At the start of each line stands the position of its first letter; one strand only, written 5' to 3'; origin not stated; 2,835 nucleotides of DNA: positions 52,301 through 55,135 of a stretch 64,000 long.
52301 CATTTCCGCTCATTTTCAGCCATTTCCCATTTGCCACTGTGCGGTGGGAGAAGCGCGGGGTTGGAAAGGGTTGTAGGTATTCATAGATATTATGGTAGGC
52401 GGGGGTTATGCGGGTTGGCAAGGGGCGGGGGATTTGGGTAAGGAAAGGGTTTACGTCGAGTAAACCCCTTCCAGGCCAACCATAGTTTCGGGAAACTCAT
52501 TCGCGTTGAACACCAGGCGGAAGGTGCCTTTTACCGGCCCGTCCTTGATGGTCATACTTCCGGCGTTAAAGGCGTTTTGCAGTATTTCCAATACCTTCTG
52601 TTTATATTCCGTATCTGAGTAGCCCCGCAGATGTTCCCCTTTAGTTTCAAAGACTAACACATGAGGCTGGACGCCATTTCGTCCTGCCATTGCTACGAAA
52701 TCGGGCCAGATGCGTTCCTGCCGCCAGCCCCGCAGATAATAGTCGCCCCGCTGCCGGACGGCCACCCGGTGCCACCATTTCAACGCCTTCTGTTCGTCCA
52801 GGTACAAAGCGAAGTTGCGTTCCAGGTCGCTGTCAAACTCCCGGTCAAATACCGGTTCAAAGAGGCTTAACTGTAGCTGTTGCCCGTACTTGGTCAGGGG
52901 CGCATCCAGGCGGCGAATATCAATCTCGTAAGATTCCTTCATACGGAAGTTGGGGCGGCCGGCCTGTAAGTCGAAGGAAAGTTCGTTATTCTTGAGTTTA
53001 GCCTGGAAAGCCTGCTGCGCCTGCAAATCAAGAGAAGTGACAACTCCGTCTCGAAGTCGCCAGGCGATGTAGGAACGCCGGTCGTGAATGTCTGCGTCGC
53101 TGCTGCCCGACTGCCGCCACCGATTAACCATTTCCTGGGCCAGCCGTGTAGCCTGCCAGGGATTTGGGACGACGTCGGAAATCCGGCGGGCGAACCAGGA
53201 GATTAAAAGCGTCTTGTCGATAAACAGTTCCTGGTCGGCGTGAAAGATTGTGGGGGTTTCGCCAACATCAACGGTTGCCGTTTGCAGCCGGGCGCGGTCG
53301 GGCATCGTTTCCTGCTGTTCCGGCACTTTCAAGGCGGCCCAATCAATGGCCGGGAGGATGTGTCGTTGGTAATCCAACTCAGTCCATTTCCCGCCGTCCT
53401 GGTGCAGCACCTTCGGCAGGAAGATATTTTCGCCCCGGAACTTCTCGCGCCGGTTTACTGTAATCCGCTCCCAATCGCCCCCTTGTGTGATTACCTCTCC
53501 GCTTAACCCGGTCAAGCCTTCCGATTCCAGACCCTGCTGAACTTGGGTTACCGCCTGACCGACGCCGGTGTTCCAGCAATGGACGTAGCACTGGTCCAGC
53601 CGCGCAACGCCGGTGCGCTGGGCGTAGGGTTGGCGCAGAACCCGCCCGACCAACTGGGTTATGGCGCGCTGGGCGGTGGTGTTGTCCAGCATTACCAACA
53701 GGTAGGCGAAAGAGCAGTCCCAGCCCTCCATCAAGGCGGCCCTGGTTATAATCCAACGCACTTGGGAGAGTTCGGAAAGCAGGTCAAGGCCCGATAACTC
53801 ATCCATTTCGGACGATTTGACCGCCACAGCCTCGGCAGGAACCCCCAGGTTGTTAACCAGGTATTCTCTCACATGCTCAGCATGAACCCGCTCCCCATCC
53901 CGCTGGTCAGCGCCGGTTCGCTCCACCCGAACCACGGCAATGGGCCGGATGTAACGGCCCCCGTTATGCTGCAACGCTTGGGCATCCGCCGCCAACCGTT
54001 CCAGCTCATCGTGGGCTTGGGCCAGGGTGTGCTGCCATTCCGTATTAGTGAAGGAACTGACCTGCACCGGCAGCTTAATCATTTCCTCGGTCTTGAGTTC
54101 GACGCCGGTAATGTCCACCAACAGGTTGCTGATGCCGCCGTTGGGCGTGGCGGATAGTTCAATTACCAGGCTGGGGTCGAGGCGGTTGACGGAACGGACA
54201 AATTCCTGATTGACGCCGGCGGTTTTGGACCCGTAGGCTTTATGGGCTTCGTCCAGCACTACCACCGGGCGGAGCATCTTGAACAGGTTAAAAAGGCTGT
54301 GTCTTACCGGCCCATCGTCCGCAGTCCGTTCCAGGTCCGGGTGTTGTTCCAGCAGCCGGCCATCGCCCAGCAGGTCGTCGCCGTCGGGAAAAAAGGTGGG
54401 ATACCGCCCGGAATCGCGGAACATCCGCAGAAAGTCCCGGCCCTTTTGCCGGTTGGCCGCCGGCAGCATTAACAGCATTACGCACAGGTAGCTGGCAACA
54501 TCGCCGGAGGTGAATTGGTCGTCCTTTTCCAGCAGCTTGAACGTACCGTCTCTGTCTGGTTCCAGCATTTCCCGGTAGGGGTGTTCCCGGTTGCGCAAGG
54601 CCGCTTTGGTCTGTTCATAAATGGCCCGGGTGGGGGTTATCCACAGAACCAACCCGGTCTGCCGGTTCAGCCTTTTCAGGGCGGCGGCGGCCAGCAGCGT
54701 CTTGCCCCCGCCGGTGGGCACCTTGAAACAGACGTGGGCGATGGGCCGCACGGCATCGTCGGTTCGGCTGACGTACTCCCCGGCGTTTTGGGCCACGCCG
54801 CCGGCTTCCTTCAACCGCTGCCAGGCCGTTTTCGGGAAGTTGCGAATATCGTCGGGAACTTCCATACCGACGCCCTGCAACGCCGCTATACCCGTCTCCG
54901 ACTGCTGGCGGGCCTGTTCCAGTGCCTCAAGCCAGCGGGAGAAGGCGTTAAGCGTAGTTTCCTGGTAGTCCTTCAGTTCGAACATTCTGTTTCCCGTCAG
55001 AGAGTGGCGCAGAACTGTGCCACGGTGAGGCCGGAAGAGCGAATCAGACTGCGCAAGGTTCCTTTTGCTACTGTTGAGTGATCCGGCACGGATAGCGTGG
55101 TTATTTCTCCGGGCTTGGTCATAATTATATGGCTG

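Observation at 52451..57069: hicB-hicA toxin-antitoxin pair embedded between mod and res of a Type III R-M operon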

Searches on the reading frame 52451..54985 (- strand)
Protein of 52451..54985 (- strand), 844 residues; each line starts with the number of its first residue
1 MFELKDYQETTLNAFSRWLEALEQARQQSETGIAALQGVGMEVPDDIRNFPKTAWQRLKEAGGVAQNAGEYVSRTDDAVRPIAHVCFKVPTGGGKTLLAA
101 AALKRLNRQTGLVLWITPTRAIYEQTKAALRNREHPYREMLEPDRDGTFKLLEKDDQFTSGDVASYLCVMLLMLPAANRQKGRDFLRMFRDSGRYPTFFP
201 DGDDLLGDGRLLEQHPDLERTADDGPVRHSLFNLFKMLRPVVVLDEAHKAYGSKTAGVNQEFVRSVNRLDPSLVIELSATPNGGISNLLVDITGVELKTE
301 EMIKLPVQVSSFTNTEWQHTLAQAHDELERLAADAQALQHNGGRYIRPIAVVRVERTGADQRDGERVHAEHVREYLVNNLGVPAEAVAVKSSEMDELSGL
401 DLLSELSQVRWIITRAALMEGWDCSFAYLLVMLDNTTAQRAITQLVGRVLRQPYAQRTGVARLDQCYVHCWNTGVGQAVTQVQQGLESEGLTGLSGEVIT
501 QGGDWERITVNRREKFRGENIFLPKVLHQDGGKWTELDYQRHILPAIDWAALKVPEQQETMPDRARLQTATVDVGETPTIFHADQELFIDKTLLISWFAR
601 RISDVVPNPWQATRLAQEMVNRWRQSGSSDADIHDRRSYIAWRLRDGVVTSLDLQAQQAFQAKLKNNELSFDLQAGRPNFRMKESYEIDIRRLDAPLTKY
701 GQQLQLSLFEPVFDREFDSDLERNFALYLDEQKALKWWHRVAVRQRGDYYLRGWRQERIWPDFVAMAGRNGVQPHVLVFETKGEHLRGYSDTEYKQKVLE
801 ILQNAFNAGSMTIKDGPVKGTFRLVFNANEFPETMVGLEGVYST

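Call 3: search_protein_families(library=pfam, proteins=[window:52451-54985:-], max_evalue=0.01)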
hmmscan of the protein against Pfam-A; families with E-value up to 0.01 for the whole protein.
window:52451-54985:- (844 aa): 2 families
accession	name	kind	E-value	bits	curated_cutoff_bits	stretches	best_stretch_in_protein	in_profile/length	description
PF04851.21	ResIII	-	3.3e-13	50.3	22.5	1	80-282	21-163/164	Type III restriction enzyme, res subunit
PF00270.35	DEAD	-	1.4e-08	35.1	26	1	84-135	16-70/167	DEAD/DEAH box helicase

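Call 4: search_protein_families(library=ncbifam, proteins=[window:52451-54985:-], max_evalue=0.01)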
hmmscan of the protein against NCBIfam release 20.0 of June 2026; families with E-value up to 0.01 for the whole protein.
window:52451-54985:- (844 aa): 4 families
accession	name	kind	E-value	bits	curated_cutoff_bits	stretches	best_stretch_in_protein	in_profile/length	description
NF046055.1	restr_BPTD_3080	equivalog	0.00059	17.9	800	0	349-455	534-621/970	BPTD_3080 family restriction endonuclease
TIGR04121.1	DEXH_lig_assoc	equivalog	0.00096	17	850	0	79-132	25-84/804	ligase-associated DNA damage response DEXH box helicase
NF012027.0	PRK15483.1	equivalog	0.001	17.1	564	0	234-281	197-238/986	type III restriction-modification system endonuclease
NF041063.1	DpdF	equivalog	0.0088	14.6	550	0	85-128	161-205/813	protein DpdF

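Call 7: find_encoding_contigs(protein=window:52451-54985:-, flank=10000, max_places=6)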
Protein window:52451-54985:- (844 aa): 1 contig read that carries it; 1 place shown.
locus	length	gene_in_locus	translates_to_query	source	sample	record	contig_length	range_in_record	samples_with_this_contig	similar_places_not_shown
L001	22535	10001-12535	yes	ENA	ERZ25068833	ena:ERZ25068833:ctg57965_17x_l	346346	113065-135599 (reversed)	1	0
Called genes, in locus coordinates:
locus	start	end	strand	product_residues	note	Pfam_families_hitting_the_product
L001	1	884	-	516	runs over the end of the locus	PF00732:GMC_oxred_N, PF00890:FAD_binding_2 (faint), PF01266:DAO (faint), PF05199:GMC_oxred_C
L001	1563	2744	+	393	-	PF13433:Peripla_BP_5, PF13458:Peripla_BP_6, PF01094:ANF_receptor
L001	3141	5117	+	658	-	-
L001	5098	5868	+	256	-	-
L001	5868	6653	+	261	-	-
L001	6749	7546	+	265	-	PF00561:Abhydrolase_1 (weak), PF12697:Abhydrolase_6, PF12146:Hydrolase_4, PF00561:Abhydrolase_1 (weak)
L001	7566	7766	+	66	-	PF10049:DUF2283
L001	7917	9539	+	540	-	PF01555:N6_N4_Mtase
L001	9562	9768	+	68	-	PF15919:HicB_lk_antitox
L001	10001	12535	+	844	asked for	PF04851:ResIII, PF00270:DEAD (faint)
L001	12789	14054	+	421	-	PF00296:Bac_luciferase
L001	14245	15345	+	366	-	-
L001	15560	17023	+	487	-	PF23477:zf_Tbcl_2, PF00270:DEAD, PF04851:ResIII (weak), PF00271:Helicase_C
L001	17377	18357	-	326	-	PF13174:TPR_6 (faint), PF13181:TPR_8 (faint), PF13414:TPR_11 (weak), PF13414:TPR_11 (weak), PF13371:TPR_9 (weak), PF13414:TPR_11, PF13431:TPR_17 (weak), PF00515:TPR_1 (weak), +7 more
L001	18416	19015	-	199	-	-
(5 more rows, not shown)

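Call 8: search_protein_families(library=padloc, proteins=[window:52451-54985:-], max_evalue=0.01)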
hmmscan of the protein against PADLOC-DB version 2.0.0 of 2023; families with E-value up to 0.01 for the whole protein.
window:52451-54985:- (844 aa): 14 families
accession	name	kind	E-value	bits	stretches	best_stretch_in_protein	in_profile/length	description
PDLC03653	REase_III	-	8.9e-176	584.6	1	3-826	2-870/883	Type III restriction enzyme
PDLC03650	REase_III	-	7.7e-46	154.9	1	77-483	52-452/898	Type III restriction enzyme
PDLC03648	REase_III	-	2.9e-09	33.6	1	407-466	309-368/871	Type III restriction enzyme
PDLC03649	REase_III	-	5e-07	26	1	233-304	211-276/973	Type III restriction enzyme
PDLC04531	PDC-M23B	-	4.7e-05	19.6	1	85-132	316-367/1060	-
PDLC03647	REase_III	-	0.00014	18.1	1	402-457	500-555/989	Type III restriction enzyme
PDLC01765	Cas3c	-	0.00038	17.5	1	86-132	187-235/612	-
PDLC01323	Cas3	-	0.00058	17.7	1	88-299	18-175/294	CAS-I-D; effector_G3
PDLC01767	Cas3e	-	0.00065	16.3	0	226-307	314-387/680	-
PDLC02707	PbeA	-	0.0013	15.4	0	86-135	272-323/672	PbeA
PDLC01710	Cas3a1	-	0.0034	13.9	1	86-133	222-273/745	Cas3_1_CAS-I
PDLC00938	Cas3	-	0.004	14.4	0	88-128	5-47/358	CRISPR-associated helicase Cas3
PDLC01252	Cas3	-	0.007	13.8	0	88-128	5-47/324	CAS-I; effector_G3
PDLC01758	Cas3b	-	0.0099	12.3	0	89-132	301-347/797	-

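Call 9: find_homologous_proteins(query=window:52451-54985:-, max_evalue=1e-20)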
Query window:52451-54985:- (844 aa): 7121 proteins with E <= 1e-20 among 8000 candidates; the best 120 are listed.
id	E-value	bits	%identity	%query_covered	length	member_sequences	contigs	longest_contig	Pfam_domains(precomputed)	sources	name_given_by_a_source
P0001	0.0e+0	1940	100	100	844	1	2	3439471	PF00270.36,PF04851.22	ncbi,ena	-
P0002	0.0e+0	1910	98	100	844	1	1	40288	PF00270.36,PF04851.22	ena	-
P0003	0.0e+0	1851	95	100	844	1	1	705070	PF00270.36,PF04851.22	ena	-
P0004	0.0e+0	1793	96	96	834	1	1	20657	PF00270.36,PF04851.22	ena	-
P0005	0.0e+0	1777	92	100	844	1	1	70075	PF00270.36,PF04851.22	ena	-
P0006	0.0e+0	1774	91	100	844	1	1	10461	PF00270.36,PF04851.22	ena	-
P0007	0.0e+0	1727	89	100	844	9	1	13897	PF00270.36,PF04851.22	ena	-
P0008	0.0e+0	1714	88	100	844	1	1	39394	PF00270.36,PF04851.22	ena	-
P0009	0.0e+0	1709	88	100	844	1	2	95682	PF00270.36,PF04851.22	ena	-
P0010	0.0e+0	1707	88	100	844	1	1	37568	PF00270.36,PF04851.22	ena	-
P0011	0.0e+0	1707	88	100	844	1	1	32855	PF00270.36,PF04851.22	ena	-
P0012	0.0e+0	1706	88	100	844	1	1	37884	PF00270.36,PF04851.22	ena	-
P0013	0.0e+0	1706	96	92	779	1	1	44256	PF00270.36,PF04851.22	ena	-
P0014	0.0e+0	1705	88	100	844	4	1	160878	PF00270.36,PF04851.22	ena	-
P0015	0.0e+0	1705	88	100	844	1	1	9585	PF00270.36,PF04851.22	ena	-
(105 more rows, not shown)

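Call 12: find_related_loci(query=A1, collection=genome_contigs, flank=6000)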
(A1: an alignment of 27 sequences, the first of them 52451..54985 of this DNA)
Query A1 (844 aa) in genome_contigs; peptide patterns used: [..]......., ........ (x = any residue, [..] = any of these).
570 stretches matched a pattern; 478 encode a relative of the query (tblastn E <= 1e-3); the best 80 are kept; 80 distinct loci.
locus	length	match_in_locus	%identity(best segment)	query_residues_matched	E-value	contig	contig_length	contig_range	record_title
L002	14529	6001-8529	91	1-843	0e+0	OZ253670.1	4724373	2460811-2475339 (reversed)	MAG: Dehalococcoidia bacterium isolate 155a0d70-3e07-4b03-9597-9394d1dc1036 genome assembly, chromosome: 1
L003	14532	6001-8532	84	1-844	0e+0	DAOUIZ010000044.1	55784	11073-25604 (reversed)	MAG TPA_asm: Dehalococcoidia bacterium isolate S32_232 k113_3854853, whole genome shotgun sequence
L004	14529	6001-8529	70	3-843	0e+0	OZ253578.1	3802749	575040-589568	MAG: Chloroflexota bacterium isolate 48853afe-6264-4d68-b03e-03448b293cf5 genome assembly, chromosome: 1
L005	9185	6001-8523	69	3-844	0e+0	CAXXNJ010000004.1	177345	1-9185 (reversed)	MAG: Dehalococcoidia bacterium isolate 9ad22531-bf69-4ddd-ada6-f90d651dccb2 genome assembly, contig: contig_4, whole gen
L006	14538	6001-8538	68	1-844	0e+0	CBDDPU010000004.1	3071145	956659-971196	MAG: Dehalococcoidia bacterium isolate f7799225-1c54-49ab-8ee4-b01798a0f060 genome assembly, contig: contig_4, whole gen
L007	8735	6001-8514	70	2-838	0e+0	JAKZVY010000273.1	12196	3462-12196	MAG: Dehalococcoidia bacterium isolate Langseth_MAG_00123 Langseth_MAG_00123_000000000273, whole genome shotgun sequence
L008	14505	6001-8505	70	2-835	0e+0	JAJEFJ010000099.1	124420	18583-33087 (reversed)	MAG: Candidatus Latescibacterota bacterium isolate p16x43bins.30 k141_827265, whole genome shotgun sequence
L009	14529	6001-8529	69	2-844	0e+0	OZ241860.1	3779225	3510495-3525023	MAG: Dehalococcoidia bacterium isolate 622caf9c-9a0b-40dd-93ad-3e8d7e620a5e genome assembly, chromosome: 1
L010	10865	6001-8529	69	3-843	0e+0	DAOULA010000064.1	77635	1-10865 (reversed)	MAG TPA_asm: Dehalococcoidia bacterium isolate S8_375 270689, whole genome shotgun sequence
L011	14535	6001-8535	69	1-842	0e+0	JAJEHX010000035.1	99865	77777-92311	MAG: Candidatus Latescibacterota bacterium isolate p16x63bins.21 k141_758521, whole genome shotgun sequence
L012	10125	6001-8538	70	2-844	0e+0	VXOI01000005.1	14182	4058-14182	MAG: Chloroflexi bacterium isolate SB0662_bin_29 NODE_3747_length_14182_cov_41.349685, whole genome shotgun sequence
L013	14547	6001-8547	68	2-844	0e+0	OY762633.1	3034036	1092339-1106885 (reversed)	MAG: Dehalococcoidia bacterium isolate 17254eae-7cb3-4ac9-839e-465292e2b3d4 genome assembly, chromosome: 1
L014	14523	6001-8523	69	1-838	0e+0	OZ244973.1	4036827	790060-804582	MAG: Terriglobia bacterium isolate 2202a82c-0bb4-4252-a2d5-8bb3d6ea53e1 genome assembly, chromosome: 1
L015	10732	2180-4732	68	1-843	0e+0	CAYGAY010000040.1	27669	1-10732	MAG TPA_asm: uncultured Dehalococcoidia bacterium isolate ERP110561_co1_15 genome assembly, contig: NODE_1091_length_276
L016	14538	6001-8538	70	1-844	0e+0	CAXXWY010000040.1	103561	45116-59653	MAG: Dehalococcoidia bacterium isolate c628f03c-5c65-4804-8986-e75590ebef27 genome assembly, contig: contig_40, whole ge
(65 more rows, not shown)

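Call 20: find_encoding_contigs(protein=P0002, flank=3000, max_places=2)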
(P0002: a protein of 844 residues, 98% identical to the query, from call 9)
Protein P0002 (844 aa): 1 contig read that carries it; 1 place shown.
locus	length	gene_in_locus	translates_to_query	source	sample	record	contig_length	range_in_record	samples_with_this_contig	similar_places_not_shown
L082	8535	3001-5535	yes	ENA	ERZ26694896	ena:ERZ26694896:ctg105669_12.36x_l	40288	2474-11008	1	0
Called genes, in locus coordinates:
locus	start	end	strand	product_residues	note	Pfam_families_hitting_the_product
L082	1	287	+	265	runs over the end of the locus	PF00561:Abhydrolase_1 (weak), PF12697:Abhydrolase_6, PF12146:Hydrolase_4, PF00561:Abhydrolase_1 (weak)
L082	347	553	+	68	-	PF14076:DUF4258 (weak)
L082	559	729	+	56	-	PF10049:DUF2283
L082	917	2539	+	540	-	PF01555:N6_N4_Mtase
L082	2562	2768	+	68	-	PF15919:HicB_lk_antitox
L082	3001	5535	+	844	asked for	PF04851:ResIII, PF00270:DEAD (faint)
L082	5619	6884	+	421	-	PF00296:Bac_luciferase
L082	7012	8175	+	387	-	-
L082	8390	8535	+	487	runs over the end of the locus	PF23477:zf_Tbcl_2, PF00270:DEAD, PF04851:ResIII (weak), PF00271:Helicase_C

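Call 21: find_encoding_contigs(protein=P0003, flank=3000, max_places=2)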
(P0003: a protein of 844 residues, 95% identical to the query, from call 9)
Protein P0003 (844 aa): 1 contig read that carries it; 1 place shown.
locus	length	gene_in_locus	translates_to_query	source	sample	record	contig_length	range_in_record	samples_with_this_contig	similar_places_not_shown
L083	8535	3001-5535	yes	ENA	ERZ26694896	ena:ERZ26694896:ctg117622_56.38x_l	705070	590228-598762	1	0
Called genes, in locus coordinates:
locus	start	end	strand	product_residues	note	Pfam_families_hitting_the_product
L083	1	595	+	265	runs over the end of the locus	PF00561:Abhydrolase_1 (weak), PF12697:Abhydrolase_6, PF12146:Hydrolase_4 (weak), PF00561:Abhydrolase_1 (weak)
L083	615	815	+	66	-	PF10049:DUF2283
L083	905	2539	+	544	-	PF01555:N6_N4_Mtase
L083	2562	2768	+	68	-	PF15919:HicB_lk_antitox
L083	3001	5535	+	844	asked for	PF04851:ResIII, PF00270:DEAD (faint)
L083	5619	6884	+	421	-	PF00296:Bac_luciferase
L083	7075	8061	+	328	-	-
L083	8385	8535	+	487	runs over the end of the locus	PF23477:zf_Tbcl_2, PF00270:DEAD, PF04851:ResIII (weak), PF00271:Helicase_C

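Call 22: find_encoding_contigs(protein=P0005, flank=3000, max_places=2)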
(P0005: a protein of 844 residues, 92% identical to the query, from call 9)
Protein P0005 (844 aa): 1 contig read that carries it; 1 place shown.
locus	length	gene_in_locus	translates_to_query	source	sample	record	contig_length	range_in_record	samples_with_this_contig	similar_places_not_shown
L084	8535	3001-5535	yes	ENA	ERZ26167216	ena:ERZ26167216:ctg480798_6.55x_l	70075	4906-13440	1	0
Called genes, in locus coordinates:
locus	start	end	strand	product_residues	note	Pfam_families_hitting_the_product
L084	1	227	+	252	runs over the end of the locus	PF00005:ABC_tran, PF13304:AAA_21 (faint)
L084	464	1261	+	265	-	PF00561:Abhydrolase_1 (weak), PF12697:Abhydrolase_6, PF12146:Hydrolase_4, PF00561:Abhydrolase_1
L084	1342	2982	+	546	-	PF01555:N6_N4_Mtase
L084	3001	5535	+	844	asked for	PF04851:ResIII, PF00270:DEAD (faint)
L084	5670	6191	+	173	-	-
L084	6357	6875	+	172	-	-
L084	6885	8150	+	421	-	PF00296:Bac_luciferase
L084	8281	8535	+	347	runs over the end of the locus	-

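Call 23: find_encoding_contigs(protein=P0014, flank=3000, max_places=2)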
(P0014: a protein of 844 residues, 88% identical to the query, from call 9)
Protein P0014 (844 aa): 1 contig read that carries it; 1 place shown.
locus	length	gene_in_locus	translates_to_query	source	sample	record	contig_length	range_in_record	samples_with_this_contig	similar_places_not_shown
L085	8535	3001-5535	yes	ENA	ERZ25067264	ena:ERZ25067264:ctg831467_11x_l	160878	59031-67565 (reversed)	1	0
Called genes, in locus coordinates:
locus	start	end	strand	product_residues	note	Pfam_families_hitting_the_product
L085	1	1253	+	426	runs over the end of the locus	PF02403:Seryl_tRNA_N, PF00587:tRNA-synt_2b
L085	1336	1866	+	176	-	PF01555:N6_N4_Mtase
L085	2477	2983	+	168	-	-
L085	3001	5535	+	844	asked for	PF04851:ResIII, PF00270:DEAD (faint)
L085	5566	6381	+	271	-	PF01522:Polysacc_deac_1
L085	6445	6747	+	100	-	PF21006:NHase_beta_N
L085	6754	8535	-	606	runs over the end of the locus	PF05598:DUF772, PF01609:DDE_Tnp_1, PF13751:DDE_Tnp_1_6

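Call 61: search_dna_similar(query=window:52451-54985:-, collection=plasmids, mode=protein, max_rows=25, max_evalue=1e-30)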
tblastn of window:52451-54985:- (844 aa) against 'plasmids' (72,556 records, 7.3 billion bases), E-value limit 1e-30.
Records with a match: 45; places in all: 45; records where one place covers at least 80% of the query: 4.
Best place of each record, by identity: <60% 45.
By first word of the organism name: Acinetobacter 26; Pseudomonas 4; Vibrio 4; Proteus 2; Alicyclobacillus 1; Chryseobacterium 1; Thiothrix 1; Erythrobacteraceae 1; Sphingopyxis 1; Treponema 1; and 3 more.
By predicted mobility (MOB-suite, as given by PLSDB): mobilizable 32; non-mobilizable 11; conjugative 2.
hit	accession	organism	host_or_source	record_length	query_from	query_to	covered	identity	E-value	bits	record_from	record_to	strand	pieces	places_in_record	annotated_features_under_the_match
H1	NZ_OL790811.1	Proteus mirabilis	-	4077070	2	826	98%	39.8%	9e-151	497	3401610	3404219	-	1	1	none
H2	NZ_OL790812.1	Proteus mirabilis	-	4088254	2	826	98%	39.8%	9e-151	497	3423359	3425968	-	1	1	none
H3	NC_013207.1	Alicyclobacillus acidocaldarius subsp. acidocaldarius DSM ...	-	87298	5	801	94%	37.8%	2e-129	435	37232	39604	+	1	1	DEAD/DEAH box helicase family protein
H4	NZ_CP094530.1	Chryseobacterium oryzae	Single cell,Andong Sikhe (Andong rice ...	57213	4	801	95%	35.4%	7e-121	410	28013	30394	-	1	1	DEAD/DEAH box helicase family protein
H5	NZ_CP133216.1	Thiothrix subterranea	hydrogen sulfide spring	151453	2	468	55%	31.9%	1e-37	160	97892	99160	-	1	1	DEAD/DEAH box helicase family protein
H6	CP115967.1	Erythrobacteraceae bacterium WH01K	-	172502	1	468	55%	31.7%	1e-37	160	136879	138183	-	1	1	DEAD/DEAH box helicase family protein | site-specific DNA-methyltransferase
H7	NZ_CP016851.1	Pseudomonas sp. TMW 2.1634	cell culture,poultry meat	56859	1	469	56%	30.6%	2e-32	144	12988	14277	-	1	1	DEAD/DEAH box helicase family protein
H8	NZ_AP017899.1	Sphingopyxis sp. FD7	-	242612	2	467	55%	30.3%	1e-37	160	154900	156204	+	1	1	DEAD/DEAH box helicase family protein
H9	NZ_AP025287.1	Treponema bryantii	-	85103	2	468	55%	29.4%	3e-39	166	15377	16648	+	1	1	DEAD/DEAH box helicase family protein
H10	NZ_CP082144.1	Acinetobacter lwoffii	cell culture,permafrost, Kolyma lowland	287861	2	469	55%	29.1%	2e-41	172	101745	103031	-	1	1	DEAD/DEAH box helicase family protein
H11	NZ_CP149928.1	Thioclava sp. GXIMD4216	pure culture,mangrove soil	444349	12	468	54%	29.6%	8e-38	161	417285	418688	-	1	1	DEAD/DEAH box helicase family protein | site-specific DNA-methyltransferase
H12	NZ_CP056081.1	Rothia nasimurium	duck,whole organism,brain and ...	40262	82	468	46%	34.8%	1e-40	169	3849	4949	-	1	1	DEAD/DEAH box helicase family protein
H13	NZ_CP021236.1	Pontibacter actiniarum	Whole organism,unidentified actinians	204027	69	468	47%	32.1%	1e-36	157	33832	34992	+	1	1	DEAD/DEAH box helicase family protein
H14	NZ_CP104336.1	Acinetobacter baumannii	Homo sapiens,blood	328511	74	469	47%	31.7%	1e-41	173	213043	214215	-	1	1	none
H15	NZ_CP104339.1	Acinetobacter baumannii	Homo sapiens,Wound/Abscess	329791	74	469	47%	31.7%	1e-41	173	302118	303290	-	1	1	none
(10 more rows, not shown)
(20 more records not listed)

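Call 62: get_annotated_region(hit=H3, flank=3500)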
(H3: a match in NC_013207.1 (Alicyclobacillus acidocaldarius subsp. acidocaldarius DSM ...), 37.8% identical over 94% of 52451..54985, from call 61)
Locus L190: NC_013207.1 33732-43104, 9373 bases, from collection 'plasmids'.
description: Alicyclobacillus acidocaldarius subsp. acidocaldarius DSM 446 plasmid pAACI02, complete sequence
organism: Alicyclobacillus acidocaldarius subsp. acidocaldarius DSM 446 (NCBI taxid 521098)
taxonomy: Bacteria; Bacillota; Bacilli; Bacillales; Alicyclobacillaceae; Alicyclobacillus; Alicyclobacillus acidocaldarius; Alicyclobacillus acidocaldarius subsp. acidocaldarius DSM 446
host: -; source: -; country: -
typing (MOB-suite, as given by PLSDB): non-mobilizable
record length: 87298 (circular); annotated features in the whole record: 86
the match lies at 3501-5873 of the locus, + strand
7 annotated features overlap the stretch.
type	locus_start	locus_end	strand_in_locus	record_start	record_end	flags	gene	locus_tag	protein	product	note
CDS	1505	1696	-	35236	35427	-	-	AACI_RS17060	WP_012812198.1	hypothetical protein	-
CDS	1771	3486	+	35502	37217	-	-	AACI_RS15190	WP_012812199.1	site-specific DNA-methyltransferase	GO:0006306 - DNA methylation [Evidence IEA]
CDS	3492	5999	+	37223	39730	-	-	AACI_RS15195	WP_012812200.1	DEAD/DEAH box helicase family protein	-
CDS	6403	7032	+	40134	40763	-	-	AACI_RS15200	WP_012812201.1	sigma-70 family RNA polymerase sigma factor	GO:0006352 - DNA-templated transcription initiation [Evidence IEA]; GO:0006355 - regulation of DNA-templated ...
CDS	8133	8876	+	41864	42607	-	-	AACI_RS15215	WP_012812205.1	sigma factor-like helix-turn-helix DNA-binding protein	GO:0006352 - DNA-templated transcription initiation [Evidence IEA]; GO:0006355 - regulation of DNA-templated ...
CDS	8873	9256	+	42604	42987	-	-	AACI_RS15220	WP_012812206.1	site-2 protease family protein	GO:0006508 - proteolysis [Evidence IEA]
CDS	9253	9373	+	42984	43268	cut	-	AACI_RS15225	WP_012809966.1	hypothetical protein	-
